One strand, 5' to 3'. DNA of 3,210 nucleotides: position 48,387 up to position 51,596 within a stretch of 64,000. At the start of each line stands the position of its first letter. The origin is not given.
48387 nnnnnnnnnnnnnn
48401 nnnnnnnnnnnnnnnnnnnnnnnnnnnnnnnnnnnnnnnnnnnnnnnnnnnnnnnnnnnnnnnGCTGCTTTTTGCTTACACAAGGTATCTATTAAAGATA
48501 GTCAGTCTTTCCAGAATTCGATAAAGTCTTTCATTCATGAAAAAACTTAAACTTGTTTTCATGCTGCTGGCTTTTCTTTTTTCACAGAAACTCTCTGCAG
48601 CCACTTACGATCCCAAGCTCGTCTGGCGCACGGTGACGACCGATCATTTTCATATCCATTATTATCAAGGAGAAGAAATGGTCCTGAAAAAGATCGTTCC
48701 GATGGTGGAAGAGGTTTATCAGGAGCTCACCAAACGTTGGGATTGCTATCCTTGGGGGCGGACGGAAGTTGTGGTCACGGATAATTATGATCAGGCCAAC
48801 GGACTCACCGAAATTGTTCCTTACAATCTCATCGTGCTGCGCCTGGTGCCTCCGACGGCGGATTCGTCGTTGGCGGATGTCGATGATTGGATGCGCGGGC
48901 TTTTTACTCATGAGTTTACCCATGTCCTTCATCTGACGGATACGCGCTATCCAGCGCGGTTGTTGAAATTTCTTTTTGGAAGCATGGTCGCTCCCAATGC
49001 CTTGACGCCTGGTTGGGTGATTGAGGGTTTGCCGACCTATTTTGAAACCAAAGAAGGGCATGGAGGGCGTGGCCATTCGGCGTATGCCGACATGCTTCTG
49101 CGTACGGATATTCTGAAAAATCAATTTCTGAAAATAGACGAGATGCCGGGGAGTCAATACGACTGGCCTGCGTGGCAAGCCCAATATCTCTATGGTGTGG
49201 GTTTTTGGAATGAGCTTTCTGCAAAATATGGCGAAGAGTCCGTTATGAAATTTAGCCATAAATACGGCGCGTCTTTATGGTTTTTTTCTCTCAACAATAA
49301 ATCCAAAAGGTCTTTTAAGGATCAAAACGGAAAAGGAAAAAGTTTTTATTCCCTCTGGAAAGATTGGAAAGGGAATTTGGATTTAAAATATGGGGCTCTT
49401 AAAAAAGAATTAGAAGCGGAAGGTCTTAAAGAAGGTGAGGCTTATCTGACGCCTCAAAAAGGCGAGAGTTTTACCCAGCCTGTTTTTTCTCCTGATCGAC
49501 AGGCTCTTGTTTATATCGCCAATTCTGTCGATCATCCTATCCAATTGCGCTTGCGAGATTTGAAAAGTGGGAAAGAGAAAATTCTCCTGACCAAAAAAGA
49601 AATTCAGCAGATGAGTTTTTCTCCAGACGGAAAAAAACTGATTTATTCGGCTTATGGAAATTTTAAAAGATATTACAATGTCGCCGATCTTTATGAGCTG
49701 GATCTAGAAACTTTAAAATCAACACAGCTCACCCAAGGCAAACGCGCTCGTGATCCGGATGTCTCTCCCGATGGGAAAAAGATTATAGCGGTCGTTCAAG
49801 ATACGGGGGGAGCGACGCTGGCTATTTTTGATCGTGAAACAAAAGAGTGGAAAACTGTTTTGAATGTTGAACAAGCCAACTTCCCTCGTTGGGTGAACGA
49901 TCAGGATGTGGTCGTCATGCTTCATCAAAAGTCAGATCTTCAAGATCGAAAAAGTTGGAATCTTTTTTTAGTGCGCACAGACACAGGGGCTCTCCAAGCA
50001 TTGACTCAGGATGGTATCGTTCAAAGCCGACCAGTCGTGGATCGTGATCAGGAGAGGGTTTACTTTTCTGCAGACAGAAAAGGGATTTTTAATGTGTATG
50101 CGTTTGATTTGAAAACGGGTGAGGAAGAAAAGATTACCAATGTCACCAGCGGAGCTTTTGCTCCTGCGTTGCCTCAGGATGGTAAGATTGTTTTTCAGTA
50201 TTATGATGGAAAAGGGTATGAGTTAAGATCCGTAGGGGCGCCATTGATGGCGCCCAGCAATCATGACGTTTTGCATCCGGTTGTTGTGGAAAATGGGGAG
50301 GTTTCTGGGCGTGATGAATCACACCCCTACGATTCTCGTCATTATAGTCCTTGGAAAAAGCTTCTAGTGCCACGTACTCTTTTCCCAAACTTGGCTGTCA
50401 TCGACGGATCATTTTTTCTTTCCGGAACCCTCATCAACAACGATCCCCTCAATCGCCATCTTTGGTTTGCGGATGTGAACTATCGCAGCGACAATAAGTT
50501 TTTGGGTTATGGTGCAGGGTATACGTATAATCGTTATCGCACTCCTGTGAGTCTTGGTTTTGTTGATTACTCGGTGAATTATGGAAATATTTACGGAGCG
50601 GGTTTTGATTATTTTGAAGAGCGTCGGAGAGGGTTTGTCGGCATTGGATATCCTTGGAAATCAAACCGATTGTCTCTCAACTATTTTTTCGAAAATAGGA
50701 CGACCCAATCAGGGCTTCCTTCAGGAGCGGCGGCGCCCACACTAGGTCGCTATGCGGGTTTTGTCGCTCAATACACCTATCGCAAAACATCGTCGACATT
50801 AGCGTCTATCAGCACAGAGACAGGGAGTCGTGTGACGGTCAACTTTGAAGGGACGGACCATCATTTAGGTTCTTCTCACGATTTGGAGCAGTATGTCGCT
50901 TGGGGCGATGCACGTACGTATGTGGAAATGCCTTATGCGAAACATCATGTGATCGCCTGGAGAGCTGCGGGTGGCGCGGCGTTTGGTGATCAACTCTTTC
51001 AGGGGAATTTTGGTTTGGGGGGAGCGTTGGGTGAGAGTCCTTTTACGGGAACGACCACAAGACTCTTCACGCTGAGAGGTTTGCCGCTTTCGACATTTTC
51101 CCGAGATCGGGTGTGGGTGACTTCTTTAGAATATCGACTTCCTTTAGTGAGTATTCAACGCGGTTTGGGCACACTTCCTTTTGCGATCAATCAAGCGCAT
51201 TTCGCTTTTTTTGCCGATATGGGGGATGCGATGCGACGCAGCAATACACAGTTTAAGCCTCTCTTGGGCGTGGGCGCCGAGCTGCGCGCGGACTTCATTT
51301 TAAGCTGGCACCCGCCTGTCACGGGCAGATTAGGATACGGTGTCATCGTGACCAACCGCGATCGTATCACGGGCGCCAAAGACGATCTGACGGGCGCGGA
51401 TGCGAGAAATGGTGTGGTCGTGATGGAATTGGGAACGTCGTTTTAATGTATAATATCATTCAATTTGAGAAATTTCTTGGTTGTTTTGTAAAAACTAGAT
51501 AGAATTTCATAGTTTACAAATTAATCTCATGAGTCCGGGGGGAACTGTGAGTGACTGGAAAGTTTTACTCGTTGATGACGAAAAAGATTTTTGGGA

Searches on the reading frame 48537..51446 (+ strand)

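Call 25: search_protein_families(library=pfam, proteins=[window:48537-51446:+], max_evalue=0.1)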
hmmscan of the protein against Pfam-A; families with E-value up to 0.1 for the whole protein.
window:48537-51446:+ (969 aa): 7 families
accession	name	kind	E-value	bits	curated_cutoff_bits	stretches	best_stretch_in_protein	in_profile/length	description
PF07676.18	PD40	-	5.1e-09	36.3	20.9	1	360-377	15-31/38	WD40-like Beta Propeller Repeat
PF00930.27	DPPIV_N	-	5.3e-08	32.4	22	1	427-558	211-349/354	Dipeptidyl peptidase IV (DPP IV) N-terminal region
PF14583.12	Pectate_lyase22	-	0.00049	19.4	30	1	353-471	35-152/386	Oligogalacturonate lyase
PF11178.13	DUF2963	-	0.0025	17.6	22.6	0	352-367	18-33/52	Protein of unknown function (DUF2963)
PF05299.18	Peptidase_M61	-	0.013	16.4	22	1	120-171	3-50/118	M61 glycyl aminopeptidase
PF13360.13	PQQ_2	-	0.029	14.4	27.6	0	493-552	159-210/233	Outer membrane protein assembly factor BamB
PF10282.15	Lactonase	-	0.069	12.8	21.7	0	361-441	251-330/344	Lactonase, 7-bladed beta-propeller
